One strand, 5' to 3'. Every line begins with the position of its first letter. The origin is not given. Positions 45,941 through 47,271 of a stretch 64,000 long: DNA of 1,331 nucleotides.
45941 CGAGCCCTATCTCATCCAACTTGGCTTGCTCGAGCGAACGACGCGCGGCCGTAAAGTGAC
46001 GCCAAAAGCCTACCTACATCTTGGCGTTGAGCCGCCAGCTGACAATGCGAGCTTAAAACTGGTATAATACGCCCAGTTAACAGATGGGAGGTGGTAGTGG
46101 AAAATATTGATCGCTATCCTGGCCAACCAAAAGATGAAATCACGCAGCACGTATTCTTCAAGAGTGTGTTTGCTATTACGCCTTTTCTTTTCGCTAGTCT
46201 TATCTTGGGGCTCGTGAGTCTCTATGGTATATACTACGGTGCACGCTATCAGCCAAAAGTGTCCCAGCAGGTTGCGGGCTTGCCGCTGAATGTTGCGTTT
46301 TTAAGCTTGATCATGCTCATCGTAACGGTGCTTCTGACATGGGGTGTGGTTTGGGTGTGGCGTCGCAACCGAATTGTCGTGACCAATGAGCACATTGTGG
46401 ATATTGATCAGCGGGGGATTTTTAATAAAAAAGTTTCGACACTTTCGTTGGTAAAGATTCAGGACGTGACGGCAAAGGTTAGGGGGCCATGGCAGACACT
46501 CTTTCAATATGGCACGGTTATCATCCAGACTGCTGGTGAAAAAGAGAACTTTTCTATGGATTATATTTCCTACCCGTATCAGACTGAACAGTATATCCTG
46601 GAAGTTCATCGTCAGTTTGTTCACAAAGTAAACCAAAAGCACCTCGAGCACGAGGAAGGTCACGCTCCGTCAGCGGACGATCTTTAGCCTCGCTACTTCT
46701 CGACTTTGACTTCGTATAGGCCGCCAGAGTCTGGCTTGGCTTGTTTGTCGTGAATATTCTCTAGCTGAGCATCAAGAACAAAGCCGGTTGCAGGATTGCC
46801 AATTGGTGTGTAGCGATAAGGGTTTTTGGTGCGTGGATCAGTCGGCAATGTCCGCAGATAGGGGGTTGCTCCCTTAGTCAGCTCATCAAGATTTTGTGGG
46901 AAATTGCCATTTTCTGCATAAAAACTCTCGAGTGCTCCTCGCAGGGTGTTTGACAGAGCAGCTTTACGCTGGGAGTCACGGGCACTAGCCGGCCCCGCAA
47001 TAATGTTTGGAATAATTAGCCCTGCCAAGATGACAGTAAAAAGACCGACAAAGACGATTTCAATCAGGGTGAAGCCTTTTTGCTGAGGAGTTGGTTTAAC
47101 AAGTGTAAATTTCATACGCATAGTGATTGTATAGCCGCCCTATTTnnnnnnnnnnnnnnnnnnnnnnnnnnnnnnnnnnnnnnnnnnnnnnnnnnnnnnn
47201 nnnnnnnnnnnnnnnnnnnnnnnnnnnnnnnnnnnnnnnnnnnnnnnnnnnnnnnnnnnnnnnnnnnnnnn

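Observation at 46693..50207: DNA-uptake ensemble: type IV pilin, PilB ATPase with about 150-aa proline-rich insertion, LTD protein, with ComEC 5 kb upstream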

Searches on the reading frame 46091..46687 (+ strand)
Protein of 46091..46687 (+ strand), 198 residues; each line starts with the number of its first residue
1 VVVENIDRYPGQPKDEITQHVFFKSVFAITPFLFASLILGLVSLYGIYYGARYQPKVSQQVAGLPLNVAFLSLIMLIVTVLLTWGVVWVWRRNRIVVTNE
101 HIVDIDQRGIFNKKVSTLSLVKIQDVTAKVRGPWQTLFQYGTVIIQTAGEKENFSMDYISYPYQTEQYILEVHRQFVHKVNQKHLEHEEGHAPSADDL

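Call 3: search_protein_families(library=pfam, proteins=[window:46091-46687:+], max_evalue=0.01)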
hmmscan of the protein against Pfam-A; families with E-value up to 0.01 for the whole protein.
window:46091-46687:+ (198 aa): 3 families
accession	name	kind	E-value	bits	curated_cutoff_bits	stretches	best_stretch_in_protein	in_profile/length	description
PF03703.20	bPH_2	-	6.2e-09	36.4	22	1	90-158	1-65/78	Bacterial PH domain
PF14470.12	bPH_3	-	0.0014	19.5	23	1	93-160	23-82/95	Bacterial PH domain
PF02687.27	FtsX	-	0.0049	17.4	25.5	1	14-88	40-108/120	FtsX-like permease C-terminal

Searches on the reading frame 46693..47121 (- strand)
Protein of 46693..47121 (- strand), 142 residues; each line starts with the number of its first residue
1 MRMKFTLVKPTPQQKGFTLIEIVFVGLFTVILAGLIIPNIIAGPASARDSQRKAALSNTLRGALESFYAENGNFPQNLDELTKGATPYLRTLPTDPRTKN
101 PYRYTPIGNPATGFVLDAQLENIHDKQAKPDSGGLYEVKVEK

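Call 3: search_protein_families(library=pfam, proteins=[window:46693-47121:-], max_evalue=0.01)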
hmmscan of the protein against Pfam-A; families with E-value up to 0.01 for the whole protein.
window:46693-47121:- (142 aa): 0 families

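Call 6: search_protein_families(library=ncbifam, proteins=[window:46693-47121:-], max_evalue=0.01)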
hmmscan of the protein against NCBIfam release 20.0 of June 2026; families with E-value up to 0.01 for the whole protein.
window:46693-47121:- (142 aa): 5 families
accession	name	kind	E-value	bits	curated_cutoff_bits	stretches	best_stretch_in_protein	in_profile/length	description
TIGR01710.1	typeII_sec_gspG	equivalog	3.3e-10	40.1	88.85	1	15-105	1-102/134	type II secretion system major pseudopilin GspG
NF041775.1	typeIV_PilA_Myxo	equivalog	3.6e-07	30.4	400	1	11-81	7-76/214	type IV pilin protein PilA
NF040999.1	pilin_ComGC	equivalog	4.7e-06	26.7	75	1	14-84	1-69/84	competence type IV pilus major pilin ComGC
NF041013.1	T4P_ComGE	equivalog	0.0037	17.3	49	1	14-66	3-55/83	competence type IV pilus minor pilin ComGE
NF040982.1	ComGD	equivalog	0.0092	16.4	70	0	14-41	1-27/139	competence type IV pilus minor pilin ComGD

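Call 76: search_solved_structures(query=A4, max_evalue=0.01)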
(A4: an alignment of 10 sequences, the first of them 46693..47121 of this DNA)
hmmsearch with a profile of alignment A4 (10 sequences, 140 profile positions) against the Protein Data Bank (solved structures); distinct sequences matched with E-value up to 0.01: 26.
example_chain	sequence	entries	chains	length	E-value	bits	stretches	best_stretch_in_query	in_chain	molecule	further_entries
9egp_A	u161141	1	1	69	2.5e-18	69.7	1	1-69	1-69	Geopilin domain 1 protein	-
7tgg_A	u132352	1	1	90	1.6e-16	63.9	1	1-69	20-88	Geopilin domain 1 protein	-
5wda_A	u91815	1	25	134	3.9e-14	56.1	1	11-94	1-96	General secretion pathway protein G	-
2m7g_A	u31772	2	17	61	1.1e-13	54.6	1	11-69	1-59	Geopilin domain 1 protein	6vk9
8tj2_C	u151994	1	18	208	1e-12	51.5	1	11-71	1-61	Type IV major pilin protein PilA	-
6xxd_A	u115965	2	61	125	9.7e-11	45.1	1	11-82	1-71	PilA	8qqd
8pfb_G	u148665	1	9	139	4e-09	39.8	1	11-94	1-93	Type IV pilin PilE1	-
9lab_B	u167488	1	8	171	1.3e-07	35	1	5-44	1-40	MSHA major pilin subunit MshA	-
2hi2_A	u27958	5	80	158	1.6e-07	34.7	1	11-73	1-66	Fimbrial protein | PilA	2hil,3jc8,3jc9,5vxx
9laa_A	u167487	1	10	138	1.9e-07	34.4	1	3-33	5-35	Type IV pilin protein PilA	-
1ay2_A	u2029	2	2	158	2.5e-07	34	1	11-72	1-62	TYPE 4 PILIN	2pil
5kua_A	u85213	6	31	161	3.2e-07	33.7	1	11-73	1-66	pilin | Neisseria meningitidis PilE variant SB-GATDH | Neisseria meningitidis PilE, SB-DATDH variant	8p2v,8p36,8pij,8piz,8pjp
8p3b_A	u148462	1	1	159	3.5e-07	33.6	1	11-73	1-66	Fimbrial protein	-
8tum_e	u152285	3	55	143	3.7e-05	27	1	11-58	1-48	Type IV major pilin protein PilA | Pilin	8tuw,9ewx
3g20_A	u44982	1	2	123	5e-05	26.6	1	26-94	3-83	Type II secretion protein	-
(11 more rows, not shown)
